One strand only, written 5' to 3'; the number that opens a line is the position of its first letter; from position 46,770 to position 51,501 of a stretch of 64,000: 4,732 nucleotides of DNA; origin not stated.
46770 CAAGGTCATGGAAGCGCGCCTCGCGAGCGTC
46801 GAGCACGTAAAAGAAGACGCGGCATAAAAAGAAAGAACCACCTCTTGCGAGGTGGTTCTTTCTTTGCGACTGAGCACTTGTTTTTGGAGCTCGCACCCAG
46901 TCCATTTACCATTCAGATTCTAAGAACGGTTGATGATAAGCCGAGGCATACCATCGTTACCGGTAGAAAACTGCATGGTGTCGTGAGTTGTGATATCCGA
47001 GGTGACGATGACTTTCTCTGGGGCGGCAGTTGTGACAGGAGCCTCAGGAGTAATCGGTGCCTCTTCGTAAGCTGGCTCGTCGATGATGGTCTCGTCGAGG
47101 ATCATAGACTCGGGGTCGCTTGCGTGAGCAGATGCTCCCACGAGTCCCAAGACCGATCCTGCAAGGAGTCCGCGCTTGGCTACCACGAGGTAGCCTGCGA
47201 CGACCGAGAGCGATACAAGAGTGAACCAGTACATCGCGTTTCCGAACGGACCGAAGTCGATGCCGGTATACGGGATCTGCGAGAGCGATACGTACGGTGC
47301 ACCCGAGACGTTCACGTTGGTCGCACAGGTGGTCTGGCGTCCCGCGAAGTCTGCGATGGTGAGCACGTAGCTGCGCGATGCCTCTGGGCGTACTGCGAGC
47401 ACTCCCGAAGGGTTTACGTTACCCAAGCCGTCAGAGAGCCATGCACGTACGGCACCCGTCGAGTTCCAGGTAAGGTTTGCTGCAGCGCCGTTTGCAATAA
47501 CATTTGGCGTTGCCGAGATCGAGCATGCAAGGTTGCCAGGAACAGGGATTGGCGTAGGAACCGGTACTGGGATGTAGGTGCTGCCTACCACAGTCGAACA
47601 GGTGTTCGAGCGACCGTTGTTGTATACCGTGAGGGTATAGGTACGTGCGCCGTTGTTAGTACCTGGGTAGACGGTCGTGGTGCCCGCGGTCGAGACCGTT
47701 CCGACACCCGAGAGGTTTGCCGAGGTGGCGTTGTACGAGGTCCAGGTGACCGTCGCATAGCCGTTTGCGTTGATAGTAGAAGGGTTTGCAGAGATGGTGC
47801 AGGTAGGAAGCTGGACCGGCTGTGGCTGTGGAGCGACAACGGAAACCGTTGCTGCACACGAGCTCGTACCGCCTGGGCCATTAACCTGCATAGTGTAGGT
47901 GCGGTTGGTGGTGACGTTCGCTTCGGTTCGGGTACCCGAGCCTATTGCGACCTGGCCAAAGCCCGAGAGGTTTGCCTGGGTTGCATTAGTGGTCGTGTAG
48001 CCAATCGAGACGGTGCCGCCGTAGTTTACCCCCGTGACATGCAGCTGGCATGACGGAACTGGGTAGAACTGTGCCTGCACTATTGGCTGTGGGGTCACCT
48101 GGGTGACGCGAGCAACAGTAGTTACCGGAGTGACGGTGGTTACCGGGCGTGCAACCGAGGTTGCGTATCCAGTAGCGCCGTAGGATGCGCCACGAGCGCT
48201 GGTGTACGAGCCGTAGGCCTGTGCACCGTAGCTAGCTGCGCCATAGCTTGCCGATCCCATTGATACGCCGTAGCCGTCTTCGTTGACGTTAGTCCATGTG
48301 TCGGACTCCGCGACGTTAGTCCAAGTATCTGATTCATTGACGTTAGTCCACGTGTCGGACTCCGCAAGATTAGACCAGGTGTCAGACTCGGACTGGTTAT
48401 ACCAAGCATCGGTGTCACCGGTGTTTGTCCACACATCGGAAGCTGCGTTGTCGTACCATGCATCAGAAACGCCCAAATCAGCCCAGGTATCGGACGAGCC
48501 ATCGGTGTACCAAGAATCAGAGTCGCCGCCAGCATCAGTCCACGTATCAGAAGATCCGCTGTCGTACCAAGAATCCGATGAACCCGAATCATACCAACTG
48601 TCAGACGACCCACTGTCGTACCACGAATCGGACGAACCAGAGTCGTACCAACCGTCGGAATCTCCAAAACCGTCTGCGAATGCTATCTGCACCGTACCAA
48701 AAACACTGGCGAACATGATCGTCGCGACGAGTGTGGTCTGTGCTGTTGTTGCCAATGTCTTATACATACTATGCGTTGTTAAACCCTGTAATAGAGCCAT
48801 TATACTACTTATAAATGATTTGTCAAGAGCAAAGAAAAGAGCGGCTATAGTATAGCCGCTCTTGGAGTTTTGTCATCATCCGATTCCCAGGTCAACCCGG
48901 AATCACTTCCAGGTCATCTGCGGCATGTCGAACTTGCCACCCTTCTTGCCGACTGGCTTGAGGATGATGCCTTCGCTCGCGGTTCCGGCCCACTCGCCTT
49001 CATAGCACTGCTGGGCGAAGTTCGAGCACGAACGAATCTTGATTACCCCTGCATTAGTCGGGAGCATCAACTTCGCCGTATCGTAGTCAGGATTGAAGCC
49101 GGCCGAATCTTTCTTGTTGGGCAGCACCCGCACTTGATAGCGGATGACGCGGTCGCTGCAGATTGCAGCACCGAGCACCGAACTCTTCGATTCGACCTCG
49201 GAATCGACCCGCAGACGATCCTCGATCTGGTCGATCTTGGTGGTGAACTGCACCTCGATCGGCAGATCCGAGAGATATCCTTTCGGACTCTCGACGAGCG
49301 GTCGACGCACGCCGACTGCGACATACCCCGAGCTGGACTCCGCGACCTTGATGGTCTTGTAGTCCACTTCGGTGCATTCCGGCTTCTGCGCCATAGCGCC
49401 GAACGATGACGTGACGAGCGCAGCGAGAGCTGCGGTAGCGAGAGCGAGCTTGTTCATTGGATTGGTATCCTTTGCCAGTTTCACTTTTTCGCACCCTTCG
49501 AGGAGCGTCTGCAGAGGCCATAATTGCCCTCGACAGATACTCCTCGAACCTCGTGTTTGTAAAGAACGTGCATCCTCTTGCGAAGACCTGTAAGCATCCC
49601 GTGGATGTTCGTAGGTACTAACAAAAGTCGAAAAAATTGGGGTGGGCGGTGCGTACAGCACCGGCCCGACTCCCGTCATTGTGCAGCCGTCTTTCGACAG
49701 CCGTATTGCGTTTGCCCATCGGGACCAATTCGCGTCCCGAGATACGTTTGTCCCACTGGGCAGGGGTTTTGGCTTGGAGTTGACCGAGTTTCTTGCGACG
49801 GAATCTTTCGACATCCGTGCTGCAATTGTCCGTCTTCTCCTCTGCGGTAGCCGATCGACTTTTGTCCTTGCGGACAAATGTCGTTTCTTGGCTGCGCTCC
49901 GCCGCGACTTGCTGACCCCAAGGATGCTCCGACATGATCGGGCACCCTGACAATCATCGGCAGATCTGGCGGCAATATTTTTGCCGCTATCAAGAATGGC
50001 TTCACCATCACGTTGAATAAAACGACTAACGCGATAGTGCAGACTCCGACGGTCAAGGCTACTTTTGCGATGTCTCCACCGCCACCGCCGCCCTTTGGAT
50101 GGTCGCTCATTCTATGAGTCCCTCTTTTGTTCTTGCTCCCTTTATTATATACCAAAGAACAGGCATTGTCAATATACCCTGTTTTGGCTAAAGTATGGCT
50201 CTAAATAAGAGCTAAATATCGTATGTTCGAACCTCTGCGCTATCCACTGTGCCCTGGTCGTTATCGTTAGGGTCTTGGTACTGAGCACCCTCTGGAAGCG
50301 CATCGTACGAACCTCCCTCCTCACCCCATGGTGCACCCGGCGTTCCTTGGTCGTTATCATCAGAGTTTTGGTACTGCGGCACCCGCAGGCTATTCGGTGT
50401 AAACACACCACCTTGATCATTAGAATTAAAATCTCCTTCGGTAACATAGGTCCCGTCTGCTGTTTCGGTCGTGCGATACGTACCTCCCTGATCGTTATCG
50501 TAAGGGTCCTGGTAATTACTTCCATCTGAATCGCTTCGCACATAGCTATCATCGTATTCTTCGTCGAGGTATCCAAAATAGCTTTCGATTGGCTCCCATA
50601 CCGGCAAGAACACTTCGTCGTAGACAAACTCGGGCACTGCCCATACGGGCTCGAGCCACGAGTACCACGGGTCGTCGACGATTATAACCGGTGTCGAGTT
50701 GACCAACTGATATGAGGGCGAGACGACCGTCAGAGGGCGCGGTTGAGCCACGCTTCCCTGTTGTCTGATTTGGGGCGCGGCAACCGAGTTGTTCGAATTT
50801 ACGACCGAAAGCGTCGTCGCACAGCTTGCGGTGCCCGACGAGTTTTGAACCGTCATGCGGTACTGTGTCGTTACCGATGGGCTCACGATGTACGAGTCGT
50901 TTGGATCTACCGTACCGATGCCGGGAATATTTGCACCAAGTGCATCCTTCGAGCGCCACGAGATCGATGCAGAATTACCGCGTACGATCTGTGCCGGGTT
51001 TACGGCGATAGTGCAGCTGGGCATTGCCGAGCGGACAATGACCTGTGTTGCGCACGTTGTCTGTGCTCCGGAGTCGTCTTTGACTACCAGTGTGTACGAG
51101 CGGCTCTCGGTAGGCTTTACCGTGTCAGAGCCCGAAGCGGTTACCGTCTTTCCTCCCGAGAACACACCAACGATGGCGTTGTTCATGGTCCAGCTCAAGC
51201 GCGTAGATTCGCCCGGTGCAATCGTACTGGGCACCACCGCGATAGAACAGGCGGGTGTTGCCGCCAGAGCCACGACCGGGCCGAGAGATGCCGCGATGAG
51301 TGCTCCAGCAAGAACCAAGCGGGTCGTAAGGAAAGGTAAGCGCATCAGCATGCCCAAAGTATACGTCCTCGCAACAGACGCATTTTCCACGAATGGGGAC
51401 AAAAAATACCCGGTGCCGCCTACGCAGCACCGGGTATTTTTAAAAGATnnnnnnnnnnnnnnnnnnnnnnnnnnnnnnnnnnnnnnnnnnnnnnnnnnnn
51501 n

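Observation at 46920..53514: Surface-protein island built from a shared Cys-bracketed domain of about 75 aa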

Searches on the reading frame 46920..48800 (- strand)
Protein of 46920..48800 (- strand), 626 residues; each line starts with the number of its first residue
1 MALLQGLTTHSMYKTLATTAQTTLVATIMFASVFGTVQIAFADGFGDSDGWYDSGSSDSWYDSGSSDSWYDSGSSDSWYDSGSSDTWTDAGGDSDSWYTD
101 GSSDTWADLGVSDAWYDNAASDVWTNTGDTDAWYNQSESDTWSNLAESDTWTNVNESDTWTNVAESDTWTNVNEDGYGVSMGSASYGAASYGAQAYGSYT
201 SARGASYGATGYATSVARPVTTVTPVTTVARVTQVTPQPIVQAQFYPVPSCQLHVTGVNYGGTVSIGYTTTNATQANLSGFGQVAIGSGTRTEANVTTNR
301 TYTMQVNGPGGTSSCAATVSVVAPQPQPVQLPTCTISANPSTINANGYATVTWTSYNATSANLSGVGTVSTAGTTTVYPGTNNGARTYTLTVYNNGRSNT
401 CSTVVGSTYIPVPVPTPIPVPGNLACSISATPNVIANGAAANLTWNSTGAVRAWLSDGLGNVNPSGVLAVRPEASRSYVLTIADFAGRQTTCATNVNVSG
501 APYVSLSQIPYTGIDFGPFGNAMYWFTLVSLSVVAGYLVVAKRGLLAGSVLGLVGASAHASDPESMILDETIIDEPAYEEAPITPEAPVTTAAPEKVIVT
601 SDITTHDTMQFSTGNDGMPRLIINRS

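Call 4: search_protein_families(library=pfam, proteins=[window:46920-48800:-], max_evalue=1)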
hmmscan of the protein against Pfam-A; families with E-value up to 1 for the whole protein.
window:46920-48800:- (626 aa): 0 families

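Call 5: search_protein_families(library=ncbifam, proteins=[window:46920-48800:-], max_evalue=1)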
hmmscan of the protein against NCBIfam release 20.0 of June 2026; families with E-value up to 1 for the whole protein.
window:46920-48800:- (626 aa): 0 families

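Call 58: predict_structure(protein=window:46920-48800:-)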
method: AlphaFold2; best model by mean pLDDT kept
length: 626 residues; sequences in the alignment: 1
mean_pLDDT: 38.2   pTM: 0.22
mean pLDDT of the five models: 38.2, 32.5, 31.6, 29.3, 28.7
residues with pLDDT >= 90: 0; 70-90: 17; 50-70: 51; < 50: 558
segments of 3 or more residues with pLDDT < 50: 1-21, 23-99, 101-244, 256-265, 270-274, 279-290, 292-299, 322-479, 481-584, 586-594
pLDDT, mean of each block of 10 residues (from residue 1): 31 41 45 37 34 39 40 38 37 41 38 31 32 31 31 30 29 29 31 28 27 25 27 35 47 47 48 50 44 48 55 54 41 36 36 33 28 31 35 34 31 26 33 30 34 40 34 43 41 43 29 34 42 46 37 30 33 37 37 49 67 76 73
secondary structure, 60 per line:
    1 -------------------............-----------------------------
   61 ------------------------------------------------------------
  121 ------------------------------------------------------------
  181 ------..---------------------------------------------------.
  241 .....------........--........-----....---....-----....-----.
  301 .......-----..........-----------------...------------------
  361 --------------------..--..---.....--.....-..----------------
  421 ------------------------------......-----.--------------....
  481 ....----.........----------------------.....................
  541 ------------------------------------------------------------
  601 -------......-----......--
elements in order: H20-31 E240-245 E252-259 E262-269 E275-278 E282-285 E291-294 E300-307 E313-322 E390-394 E397-401 E451-456 E477-484 E489-497 H520-540 E608-613 E619-624

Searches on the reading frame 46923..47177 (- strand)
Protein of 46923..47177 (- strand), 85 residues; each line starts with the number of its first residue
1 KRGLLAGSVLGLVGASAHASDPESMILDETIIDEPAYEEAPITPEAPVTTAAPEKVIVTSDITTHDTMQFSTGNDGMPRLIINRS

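Call 69: search_protein_families(library=pfam, proteins=[window:46923-47177:-], max_evalue=1)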
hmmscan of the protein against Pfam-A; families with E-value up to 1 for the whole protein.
seq(85 aa): 0 families

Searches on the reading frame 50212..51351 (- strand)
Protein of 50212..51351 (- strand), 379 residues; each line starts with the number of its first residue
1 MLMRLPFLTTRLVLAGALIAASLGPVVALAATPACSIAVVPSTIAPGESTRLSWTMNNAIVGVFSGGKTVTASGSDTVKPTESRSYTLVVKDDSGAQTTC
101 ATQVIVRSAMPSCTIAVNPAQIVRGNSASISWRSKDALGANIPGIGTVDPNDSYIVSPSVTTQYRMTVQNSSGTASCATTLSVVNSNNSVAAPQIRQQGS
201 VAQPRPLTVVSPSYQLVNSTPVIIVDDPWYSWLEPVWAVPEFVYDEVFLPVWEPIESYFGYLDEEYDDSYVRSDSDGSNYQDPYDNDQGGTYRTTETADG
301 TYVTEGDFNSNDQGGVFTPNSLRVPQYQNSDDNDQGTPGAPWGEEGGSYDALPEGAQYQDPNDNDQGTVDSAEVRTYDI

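Call 4: search_protein_families(library=pfam, proteins=[window:50212-51351:-], max_evalue=1)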
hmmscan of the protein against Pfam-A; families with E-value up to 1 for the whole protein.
window:50212-51351:- (379 aa): 1 family
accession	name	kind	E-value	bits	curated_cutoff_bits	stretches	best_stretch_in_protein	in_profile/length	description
PF07679.22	I-set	-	0.33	11.5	23.7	0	162-183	69-90/90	Immunoglobulin I-set domain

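Call 5: search_protein_families(library=ncbifam, proteins=[window:50212-51351:-], max_evalue=1)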
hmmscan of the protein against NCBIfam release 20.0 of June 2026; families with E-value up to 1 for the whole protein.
window:50212-51351:- (379 aa): 2 families
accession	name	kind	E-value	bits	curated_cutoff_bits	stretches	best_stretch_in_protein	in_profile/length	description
NF012200.0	choice_anch_D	domain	0.09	13.3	45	1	35-72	64-103/108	choice-of-anchor D domain-containing protein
NF041894.1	MXAN_6652_fam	equivalog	0.24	10.9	200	1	42-108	17-80/203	MXAN_6652 family MXYO-CTERM-anchored protein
